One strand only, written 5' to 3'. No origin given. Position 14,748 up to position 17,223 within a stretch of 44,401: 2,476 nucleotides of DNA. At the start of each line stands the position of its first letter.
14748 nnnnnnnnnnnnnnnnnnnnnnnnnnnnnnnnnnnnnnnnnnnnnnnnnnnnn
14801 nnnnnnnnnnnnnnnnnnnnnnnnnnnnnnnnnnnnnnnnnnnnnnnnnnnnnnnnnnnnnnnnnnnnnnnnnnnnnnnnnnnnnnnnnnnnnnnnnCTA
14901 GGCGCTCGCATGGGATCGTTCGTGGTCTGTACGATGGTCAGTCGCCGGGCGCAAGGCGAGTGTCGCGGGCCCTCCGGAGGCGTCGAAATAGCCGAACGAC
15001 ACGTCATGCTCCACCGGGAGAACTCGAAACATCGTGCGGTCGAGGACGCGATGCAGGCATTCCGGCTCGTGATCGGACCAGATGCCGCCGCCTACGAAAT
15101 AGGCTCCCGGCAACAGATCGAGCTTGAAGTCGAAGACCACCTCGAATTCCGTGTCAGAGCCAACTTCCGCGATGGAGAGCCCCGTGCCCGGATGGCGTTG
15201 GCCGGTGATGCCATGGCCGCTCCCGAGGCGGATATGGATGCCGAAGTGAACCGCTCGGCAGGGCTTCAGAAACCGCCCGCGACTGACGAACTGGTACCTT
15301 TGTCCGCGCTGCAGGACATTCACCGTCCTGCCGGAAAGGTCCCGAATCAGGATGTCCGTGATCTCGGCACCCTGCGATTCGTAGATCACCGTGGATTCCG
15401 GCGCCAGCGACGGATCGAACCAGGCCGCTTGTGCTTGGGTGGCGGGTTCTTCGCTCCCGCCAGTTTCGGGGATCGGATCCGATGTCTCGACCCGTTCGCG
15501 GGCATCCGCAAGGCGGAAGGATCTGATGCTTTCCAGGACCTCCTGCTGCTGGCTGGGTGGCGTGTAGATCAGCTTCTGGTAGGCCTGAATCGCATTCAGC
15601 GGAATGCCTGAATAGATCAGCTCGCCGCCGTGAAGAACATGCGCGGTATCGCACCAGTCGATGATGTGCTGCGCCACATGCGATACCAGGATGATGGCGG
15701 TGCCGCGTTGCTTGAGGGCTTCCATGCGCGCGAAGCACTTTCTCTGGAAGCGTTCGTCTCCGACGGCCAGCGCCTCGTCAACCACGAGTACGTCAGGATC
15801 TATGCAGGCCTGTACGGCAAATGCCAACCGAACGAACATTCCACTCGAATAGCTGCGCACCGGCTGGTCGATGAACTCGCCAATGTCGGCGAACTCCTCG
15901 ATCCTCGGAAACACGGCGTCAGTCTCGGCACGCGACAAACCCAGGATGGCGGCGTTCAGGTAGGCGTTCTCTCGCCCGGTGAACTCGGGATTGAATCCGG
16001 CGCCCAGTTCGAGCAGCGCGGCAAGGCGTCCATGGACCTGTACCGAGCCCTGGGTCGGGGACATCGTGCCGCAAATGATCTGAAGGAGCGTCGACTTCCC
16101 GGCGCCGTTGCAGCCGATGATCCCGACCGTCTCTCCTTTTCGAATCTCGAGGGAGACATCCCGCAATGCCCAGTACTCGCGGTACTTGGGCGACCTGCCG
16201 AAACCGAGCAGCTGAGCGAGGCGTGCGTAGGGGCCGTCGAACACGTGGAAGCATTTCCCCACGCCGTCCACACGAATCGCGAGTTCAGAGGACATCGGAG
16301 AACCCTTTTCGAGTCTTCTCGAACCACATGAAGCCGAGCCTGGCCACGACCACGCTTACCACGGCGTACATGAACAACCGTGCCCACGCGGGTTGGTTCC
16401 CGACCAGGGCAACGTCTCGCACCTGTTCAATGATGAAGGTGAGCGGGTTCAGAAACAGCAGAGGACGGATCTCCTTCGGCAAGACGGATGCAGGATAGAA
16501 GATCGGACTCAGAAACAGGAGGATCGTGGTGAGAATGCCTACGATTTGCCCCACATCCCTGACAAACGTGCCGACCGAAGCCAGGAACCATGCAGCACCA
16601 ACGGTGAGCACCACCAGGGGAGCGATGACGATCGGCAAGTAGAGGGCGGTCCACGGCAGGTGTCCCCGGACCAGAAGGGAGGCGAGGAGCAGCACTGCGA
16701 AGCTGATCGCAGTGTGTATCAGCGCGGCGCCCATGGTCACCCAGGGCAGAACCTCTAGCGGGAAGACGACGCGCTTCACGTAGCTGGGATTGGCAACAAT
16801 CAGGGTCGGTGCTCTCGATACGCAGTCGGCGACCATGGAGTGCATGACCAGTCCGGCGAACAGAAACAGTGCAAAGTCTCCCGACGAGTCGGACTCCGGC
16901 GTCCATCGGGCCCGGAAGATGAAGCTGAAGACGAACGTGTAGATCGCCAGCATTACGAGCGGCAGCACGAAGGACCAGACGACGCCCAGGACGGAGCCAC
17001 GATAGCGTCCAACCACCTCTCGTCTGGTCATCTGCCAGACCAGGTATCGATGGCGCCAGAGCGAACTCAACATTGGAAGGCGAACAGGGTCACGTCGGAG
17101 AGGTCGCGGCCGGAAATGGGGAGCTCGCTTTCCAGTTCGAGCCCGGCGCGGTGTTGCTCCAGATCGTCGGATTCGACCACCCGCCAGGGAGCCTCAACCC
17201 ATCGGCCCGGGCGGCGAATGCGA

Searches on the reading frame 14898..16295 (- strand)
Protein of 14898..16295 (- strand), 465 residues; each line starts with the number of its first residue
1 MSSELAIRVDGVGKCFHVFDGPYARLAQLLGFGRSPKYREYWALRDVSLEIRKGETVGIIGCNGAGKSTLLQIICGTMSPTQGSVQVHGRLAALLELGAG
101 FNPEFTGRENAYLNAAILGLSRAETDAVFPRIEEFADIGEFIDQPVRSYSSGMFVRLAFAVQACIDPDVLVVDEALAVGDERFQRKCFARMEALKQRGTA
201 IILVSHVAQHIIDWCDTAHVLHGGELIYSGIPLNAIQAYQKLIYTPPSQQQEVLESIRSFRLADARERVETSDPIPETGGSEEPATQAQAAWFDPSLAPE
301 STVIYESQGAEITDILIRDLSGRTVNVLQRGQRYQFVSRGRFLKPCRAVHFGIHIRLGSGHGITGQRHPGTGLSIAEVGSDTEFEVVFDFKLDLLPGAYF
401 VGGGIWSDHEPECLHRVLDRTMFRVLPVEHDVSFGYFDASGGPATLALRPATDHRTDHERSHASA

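Call 7: search_protein_families(library=pfam, proteins=[window:14898-16295:-], max_evalue=0.01)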
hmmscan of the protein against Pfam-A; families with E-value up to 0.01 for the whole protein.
window:14898-16295:- (465 aa): 4 families
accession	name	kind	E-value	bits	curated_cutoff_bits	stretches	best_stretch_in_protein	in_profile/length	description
PF00005.33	ABC_tran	-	3.8e-21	76.5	25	1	44-176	1-136/137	ABC transporter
PF14524.12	Wzt_C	-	5e-20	72.4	30.4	1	305-438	5-142/143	Wzt C-terminal domain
PF13555.12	AAA_29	-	0.0055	16.9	27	0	48-80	16-48/61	P-loop containing region of AAA domain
PF13476.12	AAA_23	-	0.0067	17.5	27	0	45-75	11-40/201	AAA domain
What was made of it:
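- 14898..16295 (-): Wzt, long form: ABC ATPase plus C-terminal carbohydrate-binding domain (Wzt_C at about 14982-15383). PF00005 and PF14524 E=5e-20 (call 7).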

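Call 9: search_protein_families(library=ncbifam, proteins=[window:14898-16295:-], max_evalue=0.01)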
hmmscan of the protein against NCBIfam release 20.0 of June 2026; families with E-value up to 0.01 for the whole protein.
window:14898-16295:- (465 aa): 186 families (the best 25 are shown)
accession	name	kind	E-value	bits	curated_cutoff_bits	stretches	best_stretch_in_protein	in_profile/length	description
NF010065.0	PRK13545.1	equivalog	3e-58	197.8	538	1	7-241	5-236/549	teichoic acids export protein ATP-binding subunit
NF010066.0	PRK13546.1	equivalog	8.6e-51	172.8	320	1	6-243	4-238/264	teichoic acids export ABC transporter ATP-binding subunit TagH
NF050108.1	galactan_ABC_ATP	equivalog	3e-49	167.4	400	1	43-240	44-241/244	galactan export ABC transporter ATP-binding subunit Wzt/RfbE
TIGR01188.1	drrA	subfamily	1.7e-29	103.1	312.45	1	37-234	2-210/302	daunorubicin resistance ABC transporter, ATP-binding protein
NF010059.0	PRK13536.1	equivalog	3.7e-27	95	549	1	37-237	52-263/342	nodulation factor ABC transporter ATP-binding protein NodI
TIGR04521.1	ECF_ATPase_2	equivalog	8.3e-27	94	330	2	40-90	17-67/279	energy-coupling factor transporter ATPase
NF010060.0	PRK13537.1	equivalog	5e-26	91.3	521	1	37-237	24-235/314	nodulation factor ABC transporter ATP-binding protein NodI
TIGR01288.1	nodI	equivalog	3.9e-25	88.5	424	1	42-236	18-223/303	nodulation factor ABC transporter ATP-binding protein NodI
TIGR04520.1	ECF_ATPase_1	equivalog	3.4e-22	79.1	315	2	40-90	14-64/269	energy-coupling factor transporter ATPase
TIGR03740.1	galliderm_ABC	subfamily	4.6e-22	78.8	309.75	1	37-230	9-206/223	lantibiotic protection ABC transporter ATP-binding subunit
NF010068.0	PRK13548.1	equivalog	1.8e-21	76.4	261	1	43-238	20-233/261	heme ABC transporter ATP-binding protein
TIGR02769.1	nickel_nikE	equivalog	3.3e-21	76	332.55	2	43-90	26-73/265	nickel import ATP-binding protein NikE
TIGR01166.1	cbiO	subfamily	1e-20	74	211.8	2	43-90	7-54/190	cobalt ABC transporter, ATP-binding protein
TIGR03864.1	PQQ_ABC_ATP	hypoth_equivalog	2.9e-20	72.7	302.25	1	37-234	10-218/236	ABC transporter, ATP-binding subunit, PQQ-dependent alcohol dehydrogenase system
TIGR04406.1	LPS_export_lptB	equivalog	8.6e-20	71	240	2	37-90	10-63/239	LPS export ABC transporter ATP-binding protein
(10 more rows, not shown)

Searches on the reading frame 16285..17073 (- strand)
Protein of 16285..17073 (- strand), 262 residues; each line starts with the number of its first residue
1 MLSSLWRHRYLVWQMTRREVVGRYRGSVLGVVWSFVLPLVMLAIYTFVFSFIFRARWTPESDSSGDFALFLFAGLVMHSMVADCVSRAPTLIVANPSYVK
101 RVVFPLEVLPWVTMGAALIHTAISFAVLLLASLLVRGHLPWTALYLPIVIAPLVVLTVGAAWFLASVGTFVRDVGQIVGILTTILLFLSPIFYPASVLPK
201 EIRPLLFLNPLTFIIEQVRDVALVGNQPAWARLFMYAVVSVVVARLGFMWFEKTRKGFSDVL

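Call 7: search_protein_families(library=pfam, proteins=[window:16285-17073:-], max_evalue=0.01)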
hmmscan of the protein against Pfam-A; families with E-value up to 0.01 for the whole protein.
window:16285-17073:- (262 aa): 1 family
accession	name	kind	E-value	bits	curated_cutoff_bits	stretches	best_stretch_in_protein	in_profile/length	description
PF01061.29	ABC2_membrane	-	1.2e-23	84.2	26.9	1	11-221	2-209/211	ABC-2 type transporter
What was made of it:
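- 16285..17073 (-): Wzm, the ABC-2 permease. PF01061 E=1.2e-23 (call 7)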

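Call 9: search_protein_families(library=ncbifam, proteins=[window:16285-17073:-], max_evalue=0.01)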
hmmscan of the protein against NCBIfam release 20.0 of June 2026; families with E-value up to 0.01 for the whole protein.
window:16285-17073:- (262 aa): 4 families
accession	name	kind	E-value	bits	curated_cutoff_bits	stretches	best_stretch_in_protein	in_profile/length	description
NF050109.1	galactan_ABC_perm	equivalog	6.4e-13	48.8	380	1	6-252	18-262/272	galactan export ABC transporter permease subunit Wzm/RfbD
NF050053.1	CapPschTportKpsM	equivalog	1.7e-11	44.6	300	1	18-249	11-245/257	capsule polysaccharide transporter KpsM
TIGR01247.1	drrB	subfamily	8.6e-06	25.6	223.05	1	30-246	12-234/236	daunorubicin resistance ABC transporter membrane protein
NF011723.0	PRK15176.1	equivalog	1.1e-05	25.4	297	1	14-239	23-244/264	Vi polysaccharide ABC transporter inner membrane protein VexB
